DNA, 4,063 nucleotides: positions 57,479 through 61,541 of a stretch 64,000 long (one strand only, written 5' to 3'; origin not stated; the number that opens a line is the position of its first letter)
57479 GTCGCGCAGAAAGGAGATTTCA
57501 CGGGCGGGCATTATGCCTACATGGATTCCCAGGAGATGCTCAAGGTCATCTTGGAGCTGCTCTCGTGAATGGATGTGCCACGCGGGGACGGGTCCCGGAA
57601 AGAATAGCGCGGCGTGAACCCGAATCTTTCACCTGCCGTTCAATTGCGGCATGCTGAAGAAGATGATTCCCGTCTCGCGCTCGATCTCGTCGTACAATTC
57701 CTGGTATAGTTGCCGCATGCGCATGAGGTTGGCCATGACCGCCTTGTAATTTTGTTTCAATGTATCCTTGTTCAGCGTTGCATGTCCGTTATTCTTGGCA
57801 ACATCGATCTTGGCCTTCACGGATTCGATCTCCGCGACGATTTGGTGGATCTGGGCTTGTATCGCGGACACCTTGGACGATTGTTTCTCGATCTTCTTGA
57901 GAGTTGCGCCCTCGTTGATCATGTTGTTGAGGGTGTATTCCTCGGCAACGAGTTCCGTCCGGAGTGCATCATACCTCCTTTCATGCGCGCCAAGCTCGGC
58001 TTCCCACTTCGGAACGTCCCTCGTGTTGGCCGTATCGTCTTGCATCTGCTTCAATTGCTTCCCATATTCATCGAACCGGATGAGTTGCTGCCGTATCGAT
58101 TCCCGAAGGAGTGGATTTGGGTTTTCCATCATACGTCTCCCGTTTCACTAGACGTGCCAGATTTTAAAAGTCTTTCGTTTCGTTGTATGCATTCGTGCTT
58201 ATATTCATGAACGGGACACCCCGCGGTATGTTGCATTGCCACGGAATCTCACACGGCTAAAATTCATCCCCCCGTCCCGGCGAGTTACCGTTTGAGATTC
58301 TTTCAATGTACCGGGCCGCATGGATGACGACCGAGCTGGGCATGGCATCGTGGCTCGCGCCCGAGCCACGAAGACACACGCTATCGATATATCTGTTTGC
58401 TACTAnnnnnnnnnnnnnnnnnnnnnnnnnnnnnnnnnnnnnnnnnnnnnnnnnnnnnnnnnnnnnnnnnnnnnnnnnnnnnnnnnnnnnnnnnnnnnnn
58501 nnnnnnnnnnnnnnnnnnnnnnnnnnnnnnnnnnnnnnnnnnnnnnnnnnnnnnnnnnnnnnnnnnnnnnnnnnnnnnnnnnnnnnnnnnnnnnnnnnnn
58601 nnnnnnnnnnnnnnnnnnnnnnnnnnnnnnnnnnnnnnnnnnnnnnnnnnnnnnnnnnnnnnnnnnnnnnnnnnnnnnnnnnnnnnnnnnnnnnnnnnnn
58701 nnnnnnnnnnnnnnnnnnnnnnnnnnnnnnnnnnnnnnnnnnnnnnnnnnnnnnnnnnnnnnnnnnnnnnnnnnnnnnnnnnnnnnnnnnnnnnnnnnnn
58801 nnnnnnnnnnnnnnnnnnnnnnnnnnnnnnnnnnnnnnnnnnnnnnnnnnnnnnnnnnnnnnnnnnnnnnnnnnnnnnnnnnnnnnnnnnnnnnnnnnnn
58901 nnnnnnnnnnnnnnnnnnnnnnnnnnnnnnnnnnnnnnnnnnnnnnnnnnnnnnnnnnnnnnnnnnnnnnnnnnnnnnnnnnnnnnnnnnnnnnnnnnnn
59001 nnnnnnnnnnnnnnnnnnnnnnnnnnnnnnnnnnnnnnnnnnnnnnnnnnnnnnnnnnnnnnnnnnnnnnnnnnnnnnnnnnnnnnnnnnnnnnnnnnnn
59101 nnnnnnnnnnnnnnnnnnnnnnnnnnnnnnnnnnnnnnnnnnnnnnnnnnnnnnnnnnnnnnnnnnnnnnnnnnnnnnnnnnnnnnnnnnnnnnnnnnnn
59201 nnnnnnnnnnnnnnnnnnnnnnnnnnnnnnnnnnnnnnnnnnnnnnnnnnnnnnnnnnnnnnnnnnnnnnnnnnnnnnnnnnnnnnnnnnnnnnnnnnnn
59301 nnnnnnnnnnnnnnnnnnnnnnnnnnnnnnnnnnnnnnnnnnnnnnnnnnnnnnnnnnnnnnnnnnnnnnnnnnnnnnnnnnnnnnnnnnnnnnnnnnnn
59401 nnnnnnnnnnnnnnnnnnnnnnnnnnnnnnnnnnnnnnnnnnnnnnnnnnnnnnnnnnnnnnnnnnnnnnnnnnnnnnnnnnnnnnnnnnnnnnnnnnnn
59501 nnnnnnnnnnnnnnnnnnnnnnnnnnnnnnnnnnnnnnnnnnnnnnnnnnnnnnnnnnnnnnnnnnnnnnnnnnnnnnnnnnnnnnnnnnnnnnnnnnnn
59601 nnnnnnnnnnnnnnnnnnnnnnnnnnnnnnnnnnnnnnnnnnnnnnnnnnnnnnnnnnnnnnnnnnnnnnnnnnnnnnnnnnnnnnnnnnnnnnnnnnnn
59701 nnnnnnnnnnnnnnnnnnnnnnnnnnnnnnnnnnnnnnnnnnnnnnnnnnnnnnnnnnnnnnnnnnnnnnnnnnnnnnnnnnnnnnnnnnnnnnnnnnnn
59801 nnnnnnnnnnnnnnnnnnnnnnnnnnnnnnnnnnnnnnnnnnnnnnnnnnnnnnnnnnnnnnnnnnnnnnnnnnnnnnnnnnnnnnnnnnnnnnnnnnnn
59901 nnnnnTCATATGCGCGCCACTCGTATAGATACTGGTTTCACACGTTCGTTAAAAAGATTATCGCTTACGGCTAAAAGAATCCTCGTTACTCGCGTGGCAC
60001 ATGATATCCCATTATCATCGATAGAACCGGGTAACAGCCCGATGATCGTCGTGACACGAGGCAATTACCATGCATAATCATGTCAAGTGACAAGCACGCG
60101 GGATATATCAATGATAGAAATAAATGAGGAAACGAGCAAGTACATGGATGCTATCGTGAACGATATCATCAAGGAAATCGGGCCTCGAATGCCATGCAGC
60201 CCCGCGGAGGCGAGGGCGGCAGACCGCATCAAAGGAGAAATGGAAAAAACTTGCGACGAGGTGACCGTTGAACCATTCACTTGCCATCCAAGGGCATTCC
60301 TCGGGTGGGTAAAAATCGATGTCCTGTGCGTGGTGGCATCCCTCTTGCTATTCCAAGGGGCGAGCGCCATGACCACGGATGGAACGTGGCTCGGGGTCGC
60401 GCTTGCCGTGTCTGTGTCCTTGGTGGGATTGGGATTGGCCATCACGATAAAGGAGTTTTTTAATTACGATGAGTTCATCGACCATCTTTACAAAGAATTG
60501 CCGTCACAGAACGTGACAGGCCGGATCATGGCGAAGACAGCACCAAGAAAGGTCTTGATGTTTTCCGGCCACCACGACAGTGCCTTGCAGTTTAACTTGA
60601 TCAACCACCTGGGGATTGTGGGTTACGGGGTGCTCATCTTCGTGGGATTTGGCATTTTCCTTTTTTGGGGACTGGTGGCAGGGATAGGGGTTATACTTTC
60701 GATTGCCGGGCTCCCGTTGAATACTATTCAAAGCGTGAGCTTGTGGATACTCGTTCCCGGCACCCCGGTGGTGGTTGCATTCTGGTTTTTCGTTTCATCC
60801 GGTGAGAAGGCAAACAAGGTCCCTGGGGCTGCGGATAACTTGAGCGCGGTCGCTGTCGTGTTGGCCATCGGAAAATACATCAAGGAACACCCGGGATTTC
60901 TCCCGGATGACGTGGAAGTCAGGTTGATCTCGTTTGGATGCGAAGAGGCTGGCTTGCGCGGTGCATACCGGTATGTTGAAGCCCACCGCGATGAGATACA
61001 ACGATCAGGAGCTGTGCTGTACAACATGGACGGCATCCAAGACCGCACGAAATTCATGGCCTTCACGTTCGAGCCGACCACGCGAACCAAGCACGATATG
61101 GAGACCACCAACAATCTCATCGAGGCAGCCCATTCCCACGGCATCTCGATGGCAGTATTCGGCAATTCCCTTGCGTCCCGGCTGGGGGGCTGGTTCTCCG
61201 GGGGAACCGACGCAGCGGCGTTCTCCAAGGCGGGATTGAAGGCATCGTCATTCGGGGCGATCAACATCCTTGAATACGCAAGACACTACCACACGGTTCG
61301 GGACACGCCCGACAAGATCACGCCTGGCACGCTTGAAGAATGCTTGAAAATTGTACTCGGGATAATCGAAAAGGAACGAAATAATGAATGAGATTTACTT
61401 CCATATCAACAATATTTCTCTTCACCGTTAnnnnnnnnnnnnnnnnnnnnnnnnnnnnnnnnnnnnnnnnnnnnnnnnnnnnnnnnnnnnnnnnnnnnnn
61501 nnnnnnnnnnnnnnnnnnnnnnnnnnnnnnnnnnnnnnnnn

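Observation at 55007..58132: Rab-like small GTPase next to two paralogous coiled-coil proteins sharing a conserved C-terminal E(K/R)E(S/T)GI(F/I)(L/F)F motif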

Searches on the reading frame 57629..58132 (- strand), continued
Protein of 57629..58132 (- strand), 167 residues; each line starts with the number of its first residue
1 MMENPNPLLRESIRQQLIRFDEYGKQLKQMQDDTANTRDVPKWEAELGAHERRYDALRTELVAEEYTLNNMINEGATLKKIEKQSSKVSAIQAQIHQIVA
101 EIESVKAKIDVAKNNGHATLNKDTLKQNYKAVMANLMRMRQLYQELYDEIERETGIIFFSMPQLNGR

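Call 58: fold_search(model_id=the predicted structure, library=pdb)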
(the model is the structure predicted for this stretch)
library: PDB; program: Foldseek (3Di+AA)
matches with E <= 10: 771; with E <= 0.001: 0
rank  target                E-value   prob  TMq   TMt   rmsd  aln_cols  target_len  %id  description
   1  6pyu_B                2.4e-02  0.99  0.39  0.40   8.6       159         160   12  Human PI3Kdelta in complex with Compound 4-2 ((3S)-1'-(cyclopropanecarbonyl)-5-(quinoxalin-6-yl)spiro[indole-3,2'-pyrr (released 2019-08-28)
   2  5ubt_B                2.7e-02  0.99  0.39  0.40   8.2       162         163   12  CRYSTAL STRUCTURE OF PI3K DELTA IN COMPLEX WITH A 7-(3-(PIPERAZIN-1-YL)PHENYL)PYRROLO[2,1-F][1,2,4] TRIAZIN-4-AMINE DE (released 2017-02-08)
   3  5dxu_B                3.0e-02  0.98  0.39  0.38   8.2       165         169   14  p110delta/p85alpha with GDC-0326 (released 2016-01-27)
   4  8bcy_B                4.6e-02  0.97  0.39  0.40   8.4       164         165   13  HUMAN PI3KDELTA IN COMPLEX WITH COMPOUND 13 (released 2023-05-10)
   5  6ocu_B                4.6e-02  0.96  0.38  0.38   9.0       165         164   14  HUMAN PI3KDELTA IN COMPLEX WITH COMPOUND 29 (released 2019-12-11)
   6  3mtt                  4.9e-02  0.99  0.43  0.44   8.4       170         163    9  Crystal structure of iSH2 domain of human p85beta, Northeast Structural Genomics Consortium Target HR5531C (released 2010-05-19)
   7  8ts7_B                5.1e-02  0.99  0.43  0.29   9.2       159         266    8  Human PI3K p85alpha/p110alpha (released 2023-11-22)
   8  9l3r_B                5.1e-02  0.99  0.39  0.39  10.2       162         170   10  Human PI3KDELTA in complex with Zandelisib (released 2025-06-11)
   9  9gcf_B                5.1e-02  0.80  0.25  0.25  11.1       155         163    9  HUMAN PI3KDELTA IN COMPLEX WITH ISOCUMARIN INHIBITOR CHF-6523 (released 2024-12-18)
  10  8v8u_B                5.4e-02  0.99  0.40  0.27   9.2       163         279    9  PI3Ka H1047R co-crystal structure with inhibitor in cryptic pocket near H1047R (compound 12). (released 2024-03-20)
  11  4jps_B                5.7e-02  0.99  0.41  0.32   8.7       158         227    9  Co-crystal Structures of the Lipid Kinase PI3K alpha with Pan and Isoform Selective Inhibitors (released 2014-04-02)
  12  4l1b_B                5.7e-02  0.97  0.41  0.29   7.5       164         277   13  Crystal Structure of p110alpha complexed with niSH2 of p85alpha (released 2014-01-01)
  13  6pyr_B                6.0e-02  0.97  0.40  0.41   8.6       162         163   12  Human PI3Kdelta in complex with Compound 2-10 ((3S)-3-benzyl-3-methyl-5-[5-(2-methylpyrimidin-5-yl)pyrazolo[1,5-a]pyri (released 2019-08-28)
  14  8sbj_B                6.0e-02  0.80  0.26  0.20  10.3       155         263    9  Co-structure Phosphatidylinositol 4,5-bisphosphate 3-kinase catalytic subunit alpha isoform complexed with brain penet (released 2023-07-19)
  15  9dh5                  6.7e-02  1.00  0.43  0.04   9.2       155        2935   15  State-1 of the motor domain from full-length human dynein-1 in 5mM AMPPNP with 5mM Mg2+ (released 2025-04-23)
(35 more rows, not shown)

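Call 84: search_protein_families(library=pfam, proteins=[L009:10572-11768:+, L011:7113-8348:+, L015:915-1187:-, L023:1994-2428:+, L023:3084-4319:+, L009:8482-9087:-, L013:15744-16319:-], max_evalue=0.001)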
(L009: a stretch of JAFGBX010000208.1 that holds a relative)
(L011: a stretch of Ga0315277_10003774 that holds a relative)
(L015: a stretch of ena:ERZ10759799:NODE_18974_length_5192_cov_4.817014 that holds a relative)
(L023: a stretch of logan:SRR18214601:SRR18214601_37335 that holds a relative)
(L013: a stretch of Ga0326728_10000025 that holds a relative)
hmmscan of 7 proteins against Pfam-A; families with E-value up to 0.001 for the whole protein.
L009:10572-11768:+ (398 aa): 1 family
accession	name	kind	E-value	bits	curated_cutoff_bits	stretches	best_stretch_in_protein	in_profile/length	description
PF13263.12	PHP_C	-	3.5e-06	26.9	21.3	1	277-327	6-56/56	PHP-associated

L011:7113-8348:+ (411 aa): 1 family
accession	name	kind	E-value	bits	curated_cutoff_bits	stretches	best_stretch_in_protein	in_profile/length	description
PF13263.12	PHP_C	-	3.3e-09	36.6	21.3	1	290-339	6-55/56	PHP-associated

L015:915-1187:- (90 aa): 0 families

L023:1994-2428:+ (144 aa): 0 families

L023:3084-4319:+ (411 aa): 1 family
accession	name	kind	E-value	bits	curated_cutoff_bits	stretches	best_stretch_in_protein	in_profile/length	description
PF09359.15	VTC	-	1e-07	32.2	23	1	95-171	118-200/235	VTC domain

L009:8482-9087:- (201 aa): 7 families
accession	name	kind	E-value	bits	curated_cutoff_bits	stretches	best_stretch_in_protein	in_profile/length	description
PF00071.28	Ras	-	2.9e-35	121.7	21.6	1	22-183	1-159/162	Ras family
PF08477.19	Roc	-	7e-26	91.2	27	1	22-136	1-119/119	Ras of Complex, Roc, domain of DAPkinase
PF00025.27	Arf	-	5.3e-12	46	22.3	1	18-181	12-171/174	ADP-ribosylation factor family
PF00009.33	GTP_EFTU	-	1.8e-08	34.6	26.5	1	52-184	52-186/188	Elongation factor Tu GTP binding domain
PF03266.21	NTPase_1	-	2.3e-05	24.7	23.9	1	22-103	1-79/168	NTPase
PF04670.18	Gtr1_RagA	-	0.00013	21.9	22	1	22-82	1-61/232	Gtr1/RagA G protein conserved region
PF01926.29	MMR_HSR1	-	0.00041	20.9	21.9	1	23-113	2-95/113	50S ribosome-binding GTPase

L013:15744-16319:- (192 aa): 3 families
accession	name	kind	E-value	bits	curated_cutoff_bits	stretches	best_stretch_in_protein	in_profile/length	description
PF00071.28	Ras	-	5.1e-41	140.4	21.6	1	23-180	1-158/162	Ras family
PF08477.19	Roc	-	3.8e-29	101.8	27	1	23-137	1-119/119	Ras of Complex, Roc, domain of DAPkinase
PF00025.27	Arf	-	6.1e-11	42.5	22.3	1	21-153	14-142/174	ADP-ribosylation factor family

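Call 91: search_protein_families(library=ncbifam, proteins=[window:57629-58132:-, P0021, L009:10572-11768:+, L009:8482-9087:-], max_evalue=0.01)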
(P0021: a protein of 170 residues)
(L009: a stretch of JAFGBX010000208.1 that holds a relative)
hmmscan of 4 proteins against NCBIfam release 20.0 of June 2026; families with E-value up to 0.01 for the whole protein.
window:57629-58132:- (167 aa): 4 families
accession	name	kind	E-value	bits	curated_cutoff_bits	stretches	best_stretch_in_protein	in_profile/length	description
NF041066.2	DpdI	equivalog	0.0013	18.8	150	1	67-150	9-92/239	protein DpdI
NF011925.1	PRK15396.1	subfamily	0.0025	18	108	1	78-116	24-62/78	major outer membrane lipoprotein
NF045487.1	ASRP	equivalog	0.0029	16.3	300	1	13-152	123-267/593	archaea-specific SMC-related protein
NF052504.1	sll1863_fam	domain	0.0061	16.8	35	1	88-152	6-72/93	sll1863 family stress response protein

P0021 (170 aa): 3 families
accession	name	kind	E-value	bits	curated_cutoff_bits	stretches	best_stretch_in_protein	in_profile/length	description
NF003413.0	PRK04778.1-7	equivalog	0.00028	19.4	556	1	73-146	275-348/564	septation ring formation regulator EzrA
NF003409.0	PRK04778.1-3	equivalog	0.00076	18.3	562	1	74-144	277-347/570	septation ring formation regulator EzrA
TIGR02168.1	SMC_prok_B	equivalog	0.006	14.3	567.35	1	43-150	254-360/1181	chromosome segregation protein SMC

L009:10572-11768:+ (398 aa): 2 families
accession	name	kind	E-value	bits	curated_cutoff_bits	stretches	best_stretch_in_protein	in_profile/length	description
NF038032.1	CehA_McbA_metalo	domain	2.7e-05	23.7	80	0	196-239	98-149/315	CehA/McbA family metallohydrolase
NF047791.1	RNaseRnm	equivalog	9.7e-05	21.8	375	0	69-106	2-38/275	RNase RNM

L009:8482-9087:- (201 aa): 5 families
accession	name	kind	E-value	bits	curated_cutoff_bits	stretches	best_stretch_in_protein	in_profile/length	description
TIGR00231.1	small_GTP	domain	5.8e-27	94.5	42.5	1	19-180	2-162/164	GTP-binding protein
NF010248.0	PRK13695.1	equivalog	1.8e-05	24.6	156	1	20-81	3-61/180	NTPase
NF003255.0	PRK04213.1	equivalog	0.00016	21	164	0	17-70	6-53/204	GTP-binding protein EngB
TIGR03594.1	GTPase_EngA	equivalog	0.0022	17.1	306.7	0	126-184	287-346/432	ribosome biogenesis GTPase Der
NF000908.1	PRK00089.1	equivalog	0.0052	16.1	237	0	109-187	97-170/291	GTPase Era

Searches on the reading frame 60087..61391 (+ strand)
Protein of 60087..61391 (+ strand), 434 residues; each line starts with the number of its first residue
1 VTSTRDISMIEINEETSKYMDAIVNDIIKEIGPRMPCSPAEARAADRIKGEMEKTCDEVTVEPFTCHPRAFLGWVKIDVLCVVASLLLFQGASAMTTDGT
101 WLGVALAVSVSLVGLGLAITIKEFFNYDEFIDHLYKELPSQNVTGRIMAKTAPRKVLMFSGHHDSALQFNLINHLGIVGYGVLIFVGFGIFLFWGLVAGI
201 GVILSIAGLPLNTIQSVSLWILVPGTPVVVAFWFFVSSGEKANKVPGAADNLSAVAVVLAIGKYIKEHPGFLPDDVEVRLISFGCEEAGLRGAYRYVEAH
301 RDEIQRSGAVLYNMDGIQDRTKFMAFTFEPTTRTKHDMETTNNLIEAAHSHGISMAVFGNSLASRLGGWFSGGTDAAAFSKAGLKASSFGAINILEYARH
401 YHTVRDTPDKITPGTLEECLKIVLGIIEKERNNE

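Call 4: search_protein_families(library=pfam, proteins=[window:60087-61391:+], max_evalue=0.1)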
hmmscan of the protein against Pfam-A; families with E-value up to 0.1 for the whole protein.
window:60087-61391:+ (434 aa): 4 families
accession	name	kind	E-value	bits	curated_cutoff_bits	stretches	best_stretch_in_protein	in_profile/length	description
PF04389.22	Peptidase_M28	-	6.4e-24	85.2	21.3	1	245-425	27-191/193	Peptidase family M28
PF01546.33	Peptidase_M20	-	0.0021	18.5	24.6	1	247-393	32-177/206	Peptidase family M20/M25/M40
PF16254.10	DUF4910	-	0.038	13.3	26.6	0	369-429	182-243/247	Domain of unknown function (DUF4910)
PF15292.12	Treslin_M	-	0.054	14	27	0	50-86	37-72/143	Treslin, M domain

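Call 25: find_encoding_contigs(protein=window:60087-61391:+, flank=6000, max_places=6)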
Protein window:60087-61391:+ (434 aa): no gene with exactly this product is on record in the collection.
